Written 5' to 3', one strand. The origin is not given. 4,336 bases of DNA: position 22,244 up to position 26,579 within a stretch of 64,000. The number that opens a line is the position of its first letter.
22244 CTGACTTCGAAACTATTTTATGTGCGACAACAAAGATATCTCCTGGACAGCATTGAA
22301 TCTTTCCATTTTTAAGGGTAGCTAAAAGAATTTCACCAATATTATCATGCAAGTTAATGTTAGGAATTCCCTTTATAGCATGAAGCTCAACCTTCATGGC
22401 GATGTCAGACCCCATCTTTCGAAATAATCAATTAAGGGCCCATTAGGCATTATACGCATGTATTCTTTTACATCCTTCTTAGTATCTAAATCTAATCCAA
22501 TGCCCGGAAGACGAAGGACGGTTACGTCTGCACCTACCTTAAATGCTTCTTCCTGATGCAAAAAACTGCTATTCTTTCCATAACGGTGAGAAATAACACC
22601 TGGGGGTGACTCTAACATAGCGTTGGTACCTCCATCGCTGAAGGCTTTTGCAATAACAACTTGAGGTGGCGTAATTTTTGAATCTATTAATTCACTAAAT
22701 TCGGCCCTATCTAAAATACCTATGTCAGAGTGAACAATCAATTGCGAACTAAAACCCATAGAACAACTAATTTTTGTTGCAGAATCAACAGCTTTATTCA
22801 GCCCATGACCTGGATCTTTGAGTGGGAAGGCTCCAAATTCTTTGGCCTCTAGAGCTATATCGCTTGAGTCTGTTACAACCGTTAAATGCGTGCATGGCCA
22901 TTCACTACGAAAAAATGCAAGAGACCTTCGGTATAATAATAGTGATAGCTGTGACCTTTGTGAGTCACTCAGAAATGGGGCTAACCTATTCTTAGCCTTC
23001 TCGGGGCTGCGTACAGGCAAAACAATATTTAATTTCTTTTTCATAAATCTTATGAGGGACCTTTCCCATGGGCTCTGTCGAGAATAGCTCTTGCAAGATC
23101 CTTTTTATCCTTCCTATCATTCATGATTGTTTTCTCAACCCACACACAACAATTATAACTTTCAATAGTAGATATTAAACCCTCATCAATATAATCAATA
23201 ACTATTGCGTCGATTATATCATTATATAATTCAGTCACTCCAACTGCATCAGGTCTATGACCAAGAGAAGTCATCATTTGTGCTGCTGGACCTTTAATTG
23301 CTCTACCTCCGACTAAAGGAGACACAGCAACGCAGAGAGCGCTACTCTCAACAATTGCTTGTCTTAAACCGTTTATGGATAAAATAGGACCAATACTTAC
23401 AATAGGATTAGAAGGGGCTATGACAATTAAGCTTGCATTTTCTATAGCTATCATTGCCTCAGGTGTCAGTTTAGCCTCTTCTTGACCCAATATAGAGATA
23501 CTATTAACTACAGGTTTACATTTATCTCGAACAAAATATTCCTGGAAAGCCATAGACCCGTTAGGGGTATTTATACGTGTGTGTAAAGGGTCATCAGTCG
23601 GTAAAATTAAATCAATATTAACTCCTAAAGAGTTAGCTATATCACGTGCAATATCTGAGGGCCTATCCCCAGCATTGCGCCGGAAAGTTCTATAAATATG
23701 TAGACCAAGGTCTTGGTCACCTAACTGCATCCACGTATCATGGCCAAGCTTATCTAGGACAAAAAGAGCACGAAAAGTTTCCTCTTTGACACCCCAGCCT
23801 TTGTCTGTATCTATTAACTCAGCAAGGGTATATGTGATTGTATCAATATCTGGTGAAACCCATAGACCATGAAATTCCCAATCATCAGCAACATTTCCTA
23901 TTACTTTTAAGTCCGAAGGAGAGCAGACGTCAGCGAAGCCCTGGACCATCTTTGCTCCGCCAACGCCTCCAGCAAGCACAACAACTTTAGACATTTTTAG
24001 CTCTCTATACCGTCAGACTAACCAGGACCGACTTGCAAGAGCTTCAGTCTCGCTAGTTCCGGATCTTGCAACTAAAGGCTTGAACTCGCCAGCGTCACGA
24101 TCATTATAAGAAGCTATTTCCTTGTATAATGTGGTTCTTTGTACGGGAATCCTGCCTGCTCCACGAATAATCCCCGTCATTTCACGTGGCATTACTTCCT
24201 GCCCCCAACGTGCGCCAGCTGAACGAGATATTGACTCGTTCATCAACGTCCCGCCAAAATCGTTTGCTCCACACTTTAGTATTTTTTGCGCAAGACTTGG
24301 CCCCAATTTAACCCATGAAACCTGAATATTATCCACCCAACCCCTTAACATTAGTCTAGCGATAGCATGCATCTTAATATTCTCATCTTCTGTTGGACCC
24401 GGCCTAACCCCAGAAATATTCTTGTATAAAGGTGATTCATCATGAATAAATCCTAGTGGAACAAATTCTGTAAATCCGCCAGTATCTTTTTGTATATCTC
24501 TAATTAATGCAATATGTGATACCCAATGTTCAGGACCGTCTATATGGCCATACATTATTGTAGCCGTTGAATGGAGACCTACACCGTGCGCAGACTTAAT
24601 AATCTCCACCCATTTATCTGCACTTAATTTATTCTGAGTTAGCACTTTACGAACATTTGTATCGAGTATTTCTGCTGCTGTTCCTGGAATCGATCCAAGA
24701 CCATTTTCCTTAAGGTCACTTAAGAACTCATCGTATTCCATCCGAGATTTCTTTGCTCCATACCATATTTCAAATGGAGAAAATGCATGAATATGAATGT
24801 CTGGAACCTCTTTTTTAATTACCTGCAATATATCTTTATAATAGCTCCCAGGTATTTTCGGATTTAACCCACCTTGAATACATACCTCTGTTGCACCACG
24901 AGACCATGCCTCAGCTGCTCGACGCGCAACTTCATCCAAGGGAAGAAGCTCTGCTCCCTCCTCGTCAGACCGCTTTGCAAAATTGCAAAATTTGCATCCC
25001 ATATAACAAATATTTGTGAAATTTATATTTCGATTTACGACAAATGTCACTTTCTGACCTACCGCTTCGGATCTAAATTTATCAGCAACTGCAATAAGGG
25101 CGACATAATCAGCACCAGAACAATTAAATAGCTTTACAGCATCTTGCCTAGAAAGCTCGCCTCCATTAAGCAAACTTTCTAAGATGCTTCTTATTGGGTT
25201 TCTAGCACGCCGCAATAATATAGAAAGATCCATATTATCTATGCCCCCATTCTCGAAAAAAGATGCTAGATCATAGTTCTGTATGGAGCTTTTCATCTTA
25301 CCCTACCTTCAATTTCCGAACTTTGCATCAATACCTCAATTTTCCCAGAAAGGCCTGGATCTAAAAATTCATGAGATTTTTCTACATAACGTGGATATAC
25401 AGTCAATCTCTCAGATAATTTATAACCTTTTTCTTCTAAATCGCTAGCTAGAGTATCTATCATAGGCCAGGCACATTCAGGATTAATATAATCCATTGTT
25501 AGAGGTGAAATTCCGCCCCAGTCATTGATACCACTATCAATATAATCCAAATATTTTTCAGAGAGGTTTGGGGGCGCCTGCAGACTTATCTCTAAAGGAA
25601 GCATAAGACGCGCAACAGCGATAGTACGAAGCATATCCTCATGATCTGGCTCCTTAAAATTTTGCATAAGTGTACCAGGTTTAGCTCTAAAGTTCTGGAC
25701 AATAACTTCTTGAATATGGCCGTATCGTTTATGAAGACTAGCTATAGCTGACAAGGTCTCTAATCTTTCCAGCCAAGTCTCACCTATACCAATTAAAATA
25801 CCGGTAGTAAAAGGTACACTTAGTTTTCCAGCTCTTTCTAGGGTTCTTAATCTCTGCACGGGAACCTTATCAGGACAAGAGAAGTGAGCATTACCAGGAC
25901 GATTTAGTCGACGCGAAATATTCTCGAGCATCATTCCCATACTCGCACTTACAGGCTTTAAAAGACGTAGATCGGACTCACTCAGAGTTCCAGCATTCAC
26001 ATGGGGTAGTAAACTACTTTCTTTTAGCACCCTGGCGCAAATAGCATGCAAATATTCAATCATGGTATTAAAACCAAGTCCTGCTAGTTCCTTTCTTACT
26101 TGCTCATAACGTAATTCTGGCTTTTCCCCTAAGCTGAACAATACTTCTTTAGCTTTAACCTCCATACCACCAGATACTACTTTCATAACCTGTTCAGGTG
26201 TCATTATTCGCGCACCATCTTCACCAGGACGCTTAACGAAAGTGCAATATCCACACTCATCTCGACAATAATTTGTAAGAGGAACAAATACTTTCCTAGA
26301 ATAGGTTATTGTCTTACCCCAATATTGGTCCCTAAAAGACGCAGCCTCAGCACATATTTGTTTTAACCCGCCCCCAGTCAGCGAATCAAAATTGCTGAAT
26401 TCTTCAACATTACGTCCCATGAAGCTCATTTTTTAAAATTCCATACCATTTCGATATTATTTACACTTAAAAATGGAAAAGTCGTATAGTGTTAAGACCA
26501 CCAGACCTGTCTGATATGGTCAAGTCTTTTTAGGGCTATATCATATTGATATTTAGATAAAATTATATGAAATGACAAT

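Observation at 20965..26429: Complete, translationally coupled coenzyme F420 operon (cofG-cofH-cofD-cofC-cofE-npdG) in an AT-rich proteobacterial-looking genome, without an FbiB-type reductase domain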

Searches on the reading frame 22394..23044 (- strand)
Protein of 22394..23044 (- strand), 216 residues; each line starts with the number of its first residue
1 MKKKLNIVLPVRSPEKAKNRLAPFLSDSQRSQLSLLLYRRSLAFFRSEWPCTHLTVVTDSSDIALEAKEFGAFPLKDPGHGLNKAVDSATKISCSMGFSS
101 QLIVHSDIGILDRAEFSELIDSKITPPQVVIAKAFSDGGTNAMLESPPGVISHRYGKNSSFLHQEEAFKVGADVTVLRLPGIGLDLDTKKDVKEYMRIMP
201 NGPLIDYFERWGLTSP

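Call 3: search_protein_families(library=ncbifam, proteins=[window:22394-23044:-])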
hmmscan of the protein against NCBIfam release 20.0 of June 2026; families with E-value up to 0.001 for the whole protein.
window:22394-23044:- (216 aa): 1 family
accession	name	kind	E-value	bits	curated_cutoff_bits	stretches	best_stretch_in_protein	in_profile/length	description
TIGR03552.1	F420_cofC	equivalog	2e-35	122.2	105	1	7-198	2-190/196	2-phospho-L-lactate guanylyltransferase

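Call 4: search_protein_families(library=pfam, proteins=[window:22394-23044:-])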
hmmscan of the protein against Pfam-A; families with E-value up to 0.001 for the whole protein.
window:22394-23044:- (216 aa): 1 family
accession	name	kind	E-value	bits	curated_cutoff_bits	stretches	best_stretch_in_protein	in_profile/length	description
PF01983.22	CofC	-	6.7e-17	61.9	22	1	6-196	2-183/217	Guanylyl transferase CofC like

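Call 17: search_solved_structures(query=window:22394-23044:-, max_evalue=1, show_alignments=5)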
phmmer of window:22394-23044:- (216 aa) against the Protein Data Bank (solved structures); distinct sequences matched with E-value up to 1: 3.
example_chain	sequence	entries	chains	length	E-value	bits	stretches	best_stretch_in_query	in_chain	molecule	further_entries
7p97_AAA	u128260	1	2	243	2.3e-12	50.4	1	7-196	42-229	3-phospho-D-glycerate guanylyltransferase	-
6bwg_A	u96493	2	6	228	2.5e-06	30.7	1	6-194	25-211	2-phospho-L-lactate guanylyltransferase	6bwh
2i5e_A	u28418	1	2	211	0.0042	20.2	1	7-209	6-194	Hypothetical protein MM_2497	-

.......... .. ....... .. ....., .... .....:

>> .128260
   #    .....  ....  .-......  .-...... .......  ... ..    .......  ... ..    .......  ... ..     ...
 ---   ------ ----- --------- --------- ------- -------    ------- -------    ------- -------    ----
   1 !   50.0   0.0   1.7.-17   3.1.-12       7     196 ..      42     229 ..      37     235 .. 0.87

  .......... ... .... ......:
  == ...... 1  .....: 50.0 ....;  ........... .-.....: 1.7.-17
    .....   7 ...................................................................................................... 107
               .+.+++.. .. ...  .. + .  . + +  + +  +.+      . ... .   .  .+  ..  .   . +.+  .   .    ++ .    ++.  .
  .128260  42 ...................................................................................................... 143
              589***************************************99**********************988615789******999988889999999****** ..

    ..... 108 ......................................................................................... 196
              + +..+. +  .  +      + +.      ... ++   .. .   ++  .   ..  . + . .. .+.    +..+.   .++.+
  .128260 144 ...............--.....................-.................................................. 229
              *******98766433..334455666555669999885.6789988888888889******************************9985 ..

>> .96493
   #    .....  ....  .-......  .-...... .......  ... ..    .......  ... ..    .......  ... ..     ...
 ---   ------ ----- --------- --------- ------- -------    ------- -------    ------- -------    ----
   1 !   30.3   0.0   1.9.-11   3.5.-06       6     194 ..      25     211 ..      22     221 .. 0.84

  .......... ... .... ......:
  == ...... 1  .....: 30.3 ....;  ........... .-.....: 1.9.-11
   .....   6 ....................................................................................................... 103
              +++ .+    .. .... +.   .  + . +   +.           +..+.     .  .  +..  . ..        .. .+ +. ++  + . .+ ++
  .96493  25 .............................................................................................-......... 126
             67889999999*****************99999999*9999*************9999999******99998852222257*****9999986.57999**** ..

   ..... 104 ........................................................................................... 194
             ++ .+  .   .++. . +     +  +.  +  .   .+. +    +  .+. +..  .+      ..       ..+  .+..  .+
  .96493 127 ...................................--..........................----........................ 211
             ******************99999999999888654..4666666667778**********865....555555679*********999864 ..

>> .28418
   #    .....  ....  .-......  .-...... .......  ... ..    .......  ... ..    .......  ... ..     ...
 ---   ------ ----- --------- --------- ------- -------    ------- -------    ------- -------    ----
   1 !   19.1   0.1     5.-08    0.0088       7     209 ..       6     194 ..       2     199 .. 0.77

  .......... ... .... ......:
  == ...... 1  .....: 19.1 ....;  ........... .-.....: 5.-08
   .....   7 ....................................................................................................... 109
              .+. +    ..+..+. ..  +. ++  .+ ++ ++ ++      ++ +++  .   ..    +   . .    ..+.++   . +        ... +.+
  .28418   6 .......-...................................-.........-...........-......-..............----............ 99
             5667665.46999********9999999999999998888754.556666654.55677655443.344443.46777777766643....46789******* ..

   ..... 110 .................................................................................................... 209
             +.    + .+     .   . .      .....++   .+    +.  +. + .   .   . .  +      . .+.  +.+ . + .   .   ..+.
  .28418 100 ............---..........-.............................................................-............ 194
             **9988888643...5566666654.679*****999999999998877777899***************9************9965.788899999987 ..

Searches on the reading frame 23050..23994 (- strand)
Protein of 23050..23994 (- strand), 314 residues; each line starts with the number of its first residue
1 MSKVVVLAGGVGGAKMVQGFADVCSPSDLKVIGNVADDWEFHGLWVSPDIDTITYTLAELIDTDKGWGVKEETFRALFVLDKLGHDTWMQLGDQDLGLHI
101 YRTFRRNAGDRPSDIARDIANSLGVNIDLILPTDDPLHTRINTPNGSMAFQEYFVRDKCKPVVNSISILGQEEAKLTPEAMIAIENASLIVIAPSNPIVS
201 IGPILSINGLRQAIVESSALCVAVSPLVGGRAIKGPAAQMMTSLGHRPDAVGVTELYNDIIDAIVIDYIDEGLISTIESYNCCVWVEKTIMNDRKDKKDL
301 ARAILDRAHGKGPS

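Call 3: search_protein_families(library=ncbifam, proteins=[window:23050-23994:-])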
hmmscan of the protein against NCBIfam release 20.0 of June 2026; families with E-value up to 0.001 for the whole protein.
window:23050-23994:- (314 aa): 2 families
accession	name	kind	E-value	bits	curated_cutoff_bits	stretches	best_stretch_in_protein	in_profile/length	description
TIGR01819.1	F420_cofD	equivalog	2.2e-85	286.3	257.45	1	4-306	1-301/301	2-phospho-L-lactate transferase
TIGR01826.1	CofD_related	subfamily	3.2e-08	33.4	196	1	112-228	100-214/310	uridine diphosphate-N-acetylglucosamine-binding protein YvcK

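Call 4: search_protein_families(library=pfam, proteins=[window:23050-23994:-])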
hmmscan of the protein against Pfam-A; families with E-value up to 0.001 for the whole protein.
window:23050-23994:- (314 aa): 1 family
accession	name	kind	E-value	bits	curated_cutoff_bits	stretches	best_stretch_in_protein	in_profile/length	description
PF01933.23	CofD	-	3.1e-45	155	30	1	4-268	1-251/290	2-phospho-L-lactate transferase CofD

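Call 20: find_related_loci(query=window:23050-23994:-, collection=genome_contigs, flank=8000)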
Query window:23050-23994:- (314 aa) in genome_contigs; peptide patterns used: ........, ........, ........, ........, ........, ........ (x = any residue, [..] = any of these).
116 stretches matched a pattern; 90 encode a relative of the query (tblastn E <= 1e-3); the best 80 are kept; 80 distinct loci.
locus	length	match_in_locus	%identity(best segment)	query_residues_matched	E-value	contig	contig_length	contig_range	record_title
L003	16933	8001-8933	64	1-312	2e-133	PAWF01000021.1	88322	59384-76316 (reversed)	MAG: Gammaproteobacteria bacterium isolate SAT1367 124637, whole genome shotgun sequence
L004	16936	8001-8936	63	1-312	6e-132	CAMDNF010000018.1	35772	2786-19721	MAG: Rhizobium sp. Q54 isolate TH-08apr19-148 genome assembly, contig: TH-08apr19-C2950, whole genome shotgun sequence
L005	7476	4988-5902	62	4-308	2e-131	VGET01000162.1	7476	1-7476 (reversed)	MAG: Alphaproteobacteria bacterium isolate K_Offshore_80m_m2_187 K_Offshore_80m_m2_187_Ga0194132_10018586, whole genome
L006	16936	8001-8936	62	1-312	2e-130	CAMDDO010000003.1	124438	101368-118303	MAG: Rhizobium sp. Q54 isolate MaH-04nov19-276 genome assembly, contig: MaH-04nov19-C146, whole genome shotgun sequence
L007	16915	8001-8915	61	5-309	7e-127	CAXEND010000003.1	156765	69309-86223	MAG TPA_asm: uncultured Rhodospirillaceae bacterium isolate ERR599097_concoct_70 genome assembly, contig: ERZ841426.48,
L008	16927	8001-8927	62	1-309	3e-126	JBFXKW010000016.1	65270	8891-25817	MAG: Alphaproteobacteria bacterium isolate CA_2019_TPIn_84 NODE_1478_length_65270_cov_14.556714_TPIn, whole genome shotg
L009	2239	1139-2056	63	2-307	3e-131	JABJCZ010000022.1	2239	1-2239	MAG: Alphaproteobacteria bacterium isolate SI073_bin67 k141_148712, whole genome shotgun sequence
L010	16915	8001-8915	54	3-308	7e-103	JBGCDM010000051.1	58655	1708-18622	MAG: Devosiaceae bacterium isolate SGMAG-73 contig51, whole genome shotgun sequence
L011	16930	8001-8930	43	1-310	5e-82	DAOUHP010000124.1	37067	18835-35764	MAG TPA_asm: Dehalococcoidia bacterium isolate S16_96 k189_247109, whole genome shotgun sequence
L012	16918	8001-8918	43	1-306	1e-80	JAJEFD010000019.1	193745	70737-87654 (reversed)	MAG: Dehalococcoidia bacterium isolate p16x34bins.71 k141_770631, whole genome shotgun sequence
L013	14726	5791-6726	42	1-312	4e-80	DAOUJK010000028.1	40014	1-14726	MAG TPA_asm: Dehalococcoidia bacterium isolate S32_261 k113_772146, whole genome shotgun sequence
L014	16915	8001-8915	44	1-305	5e-80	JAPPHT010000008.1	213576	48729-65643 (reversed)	MAG: Chloroflexota bacterium isolate RHO1_bin_8 NODE_93_length_213576_cov_18.912964, whole genome shotgun sequence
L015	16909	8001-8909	43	3-305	2e-79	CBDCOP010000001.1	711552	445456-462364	MAG: Dehalococcoidia bacterium isolate 0cbdef8c-498a-4e31-a88f-bb18f8401b77 genome assembly, contig: contig_1, whole gen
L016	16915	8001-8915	42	1-305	9e-79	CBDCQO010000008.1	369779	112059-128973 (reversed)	MAG: Dehalococcoidia bacterium isolate 69a24162-ed58-4481-bed2-2caa30729e5d genome assembly, contig: contig_8, whole gen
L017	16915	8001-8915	42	1-305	7e-79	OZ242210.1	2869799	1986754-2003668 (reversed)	MAG: Dehalococcoidia bacterium isolate 2dcd4ef8-4200-4d3b-942c-b6f2e12e8c0d genome assembly, chromosome: 1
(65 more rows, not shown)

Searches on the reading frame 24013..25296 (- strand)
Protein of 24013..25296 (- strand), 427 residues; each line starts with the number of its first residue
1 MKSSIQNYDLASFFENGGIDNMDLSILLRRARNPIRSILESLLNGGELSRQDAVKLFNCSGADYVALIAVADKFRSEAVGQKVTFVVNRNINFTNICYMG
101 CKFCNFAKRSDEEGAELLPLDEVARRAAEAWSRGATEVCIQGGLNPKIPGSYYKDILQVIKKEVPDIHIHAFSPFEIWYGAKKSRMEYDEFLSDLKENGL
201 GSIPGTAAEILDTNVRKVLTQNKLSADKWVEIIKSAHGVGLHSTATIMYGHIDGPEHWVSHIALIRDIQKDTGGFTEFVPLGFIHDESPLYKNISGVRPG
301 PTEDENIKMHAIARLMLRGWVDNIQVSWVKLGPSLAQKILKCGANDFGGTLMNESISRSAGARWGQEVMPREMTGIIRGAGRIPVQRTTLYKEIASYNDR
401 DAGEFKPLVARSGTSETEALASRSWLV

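Call 3: search_protein_families(library=ncbifam, proteins=[window:24013-25296:-])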
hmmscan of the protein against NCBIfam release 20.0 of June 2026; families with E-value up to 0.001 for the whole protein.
window:24013-25296:- (427 aa): 14 families
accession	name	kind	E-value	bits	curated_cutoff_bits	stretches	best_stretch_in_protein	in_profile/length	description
NF006687.0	PRK09234.1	equivalog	2.5e-157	525.5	1018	1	40-397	484-840/849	bifunctional FO biosynthesis protein CofGH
TIGR03551.1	F420_cofH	equivalog_domain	1.2e-153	511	374.1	1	49-394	2-345/345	5-amino-6-(D-ribitylamino)uracil--L-tyrosine 4-hydroxyphenyl transferase CofH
NF005609.0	PRK07360.1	equivalog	3.1e-137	457.3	426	1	35-397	8-371/374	7,8-didemethyl-8-hydroxy-5-deazariboflavin synthase subunit CofH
TIGR00423.1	TIGR00423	subfamily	2.7e-119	398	260.25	1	83-394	1-310/310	CofH family radical SAM protein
TIGR03699.1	menaquin_MqnC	equivalog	2.2e-103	345.7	428.1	1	47-393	2-341/342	cyclic dehypoxanthinyl futalosine synthase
TIGR03700.1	mena_SCO4494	equivalog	3.3e-96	322.3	434.55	1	40-394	3-351/351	aminofutalosine synthase MqnE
NF006277.0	PRK08445.1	equivalog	8.8e-84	281.3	576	1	49-394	5-345/348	dehypoxanthine futalosine cyclase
NF006276.0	PRK08444.1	equivalog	3.7e-74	249.9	560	1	37-397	2-353/353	aminofutalosine synthase MqnE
NF004580.0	PRK05926.1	equivalog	1.4e-59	202.2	583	1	33-385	13-363/370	hypothetical protein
NF004884.0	PRK06245.1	equivalog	8.4e-10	38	209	1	77-147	5-73/340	7,8-didemethyl-8-hydroxy-5-deazariboflavin synthase subunit CofG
TIGR03550.1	F420_cofG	equivalog_domain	9.7e-10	38.1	213.35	1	86-349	3-265/322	7,8-didemethyl-8-hydroxy-5-deazariboflavin synthase CofG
TIGR03956.1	rSAM_HydE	equivalog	1.9e-08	34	254.6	1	40-318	3-260/340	[FeFe] hydrogenase H-cluster radical SAM maturase HydE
TIGR00433.2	bioB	equivalog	1.6e-07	30.9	225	1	48-141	3-97/307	biotin synthase BioB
TIGR02351.2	thiH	equivalog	5.5e-06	25.7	380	1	40-171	27-157/364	2-iminoacetate synthase ThiH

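Call 4: search_protein_families(library=pfam, proteins=[window:24013-25296:-])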
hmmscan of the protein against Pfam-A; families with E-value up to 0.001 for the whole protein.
window:24013-25296:- (427 aa): 2 families
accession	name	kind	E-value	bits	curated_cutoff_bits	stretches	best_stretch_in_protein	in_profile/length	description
PF19288.4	CofH_C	-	3.9e-21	75.6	27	1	274-393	3-118/125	CofH/MqnC C-terminal region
PF04055.27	Radical_SAM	-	1.6e-17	64.6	29.5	1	91-264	1-165/166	Radical SAM superfamily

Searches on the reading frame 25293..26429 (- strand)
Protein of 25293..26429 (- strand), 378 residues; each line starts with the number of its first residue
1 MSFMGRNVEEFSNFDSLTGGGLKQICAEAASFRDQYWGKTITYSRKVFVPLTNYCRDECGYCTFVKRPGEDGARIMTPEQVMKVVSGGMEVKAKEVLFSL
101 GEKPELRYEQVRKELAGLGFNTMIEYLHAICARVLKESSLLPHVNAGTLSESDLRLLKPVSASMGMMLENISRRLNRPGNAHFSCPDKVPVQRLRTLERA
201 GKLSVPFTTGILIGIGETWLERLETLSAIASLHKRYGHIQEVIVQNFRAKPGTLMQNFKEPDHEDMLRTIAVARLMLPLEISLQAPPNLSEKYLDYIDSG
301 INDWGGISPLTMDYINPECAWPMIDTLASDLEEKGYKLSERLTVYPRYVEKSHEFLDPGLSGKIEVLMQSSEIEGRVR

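Call 3: search_protein_families(library=ncbifam, proteins=[window:25293-26429:-])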
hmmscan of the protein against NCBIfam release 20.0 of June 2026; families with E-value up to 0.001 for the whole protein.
window:25293-26429:- (378 aa): 16 families
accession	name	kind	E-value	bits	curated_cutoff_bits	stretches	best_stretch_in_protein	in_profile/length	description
NF006687.0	PRK09234.1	equivalog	4.8e-142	474.9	1018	1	14-370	39-403/849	bifunctional FO biosynthesis protein CofGH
TIGR03550.1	F420_cofG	equivalog_domain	6.6e-137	456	213.35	1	42-364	1-321/322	7,8-didemethyl-8-hydroxy-5-deazariboflavin synthase CofG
NF004884.0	PRK06245.1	equivalog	8.7e-130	432.5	209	1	34-371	4-335/340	7,8-didemethyl-8-hydroxy-5-deazariboflavin synthase subunit CofG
NF005609.0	PRK07360.1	equivalog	4.6e-19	68.4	426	2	22-115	38-131/374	7,8-didemethyl-8-hydroxy-5-deazariboflavin synthase subunit CofH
TIGR03699.1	menaquin_MqnC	equivalog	8.5e-19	67.6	428.1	2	21-109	16-105/342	cyclic dehypoxanthinyl futalosine synthase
TIGR03551.1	F420_cofH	equivalog_domain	1.5e-18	66.8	374.1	2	22-110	16-104/345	5-amino-6-(D-ribitylamino)uracil--L-tyrosine 4-hydroxyphenyl transferase CofH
TIGR00423.1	TIGR00423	subfamily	1.4e-15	57.3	260.25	1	41-281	1-237/310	CofH family radical SAM protein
TIGR03700.1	mena_SCO4494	equivalog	2.6e-15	56.2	434.55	1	22-114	25-117/351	aminofutalosine synthase MqnE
TIGR00433.2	bioB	equivalog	5.3e-15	55.5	225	1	18-279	15-253/307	biotin synthase BioB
TIGR03957.1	rSAM_HmdB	equivalog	9e-12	44.8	320.9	1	191-286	168-258/317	5,10-methenyltetrahydromethanopterin hydrogenase cofactor biosynthesis protein HmdB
TIGR03910.1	pyrrolys_PylB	equivalog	5e-09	35.5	348.2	1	24-278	37-269/347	methylornithine synthase PylB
TIGR02351.2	thiH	equivalog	2.3e-08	33.5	380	1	22-278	52-289/364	2-iminoacetate synthase ThiH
NF004580.0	PRK05926.1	equivalog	1.9e-07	30.7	583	1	29-86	52-109/370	hypothetical protein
NF006276.0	PRK08444.1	equivalog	2.3e-07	30.1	560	1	22-105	26-109/353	aminofutalosine synthase MqnE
NF006277.0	PRK08445.1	equivalog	8.6e-07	28.1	576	1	21-277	17-271/348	dehypoxanthine futalosine cyclase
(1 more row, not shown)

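Call 4: search_protein_families(library=pfam, proteins=[window:25293-26429:-])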
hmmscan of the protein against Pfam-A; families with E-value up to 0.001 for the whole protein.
window:25293-26429:- (378 aa): 1 family
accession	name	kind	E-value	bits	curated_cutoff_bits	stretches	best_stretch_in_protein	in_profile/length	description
PF04055.27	Radical_SAM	-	9.8e-11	42.5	29.5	1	50-227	2-164/166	Radical SAM superfamily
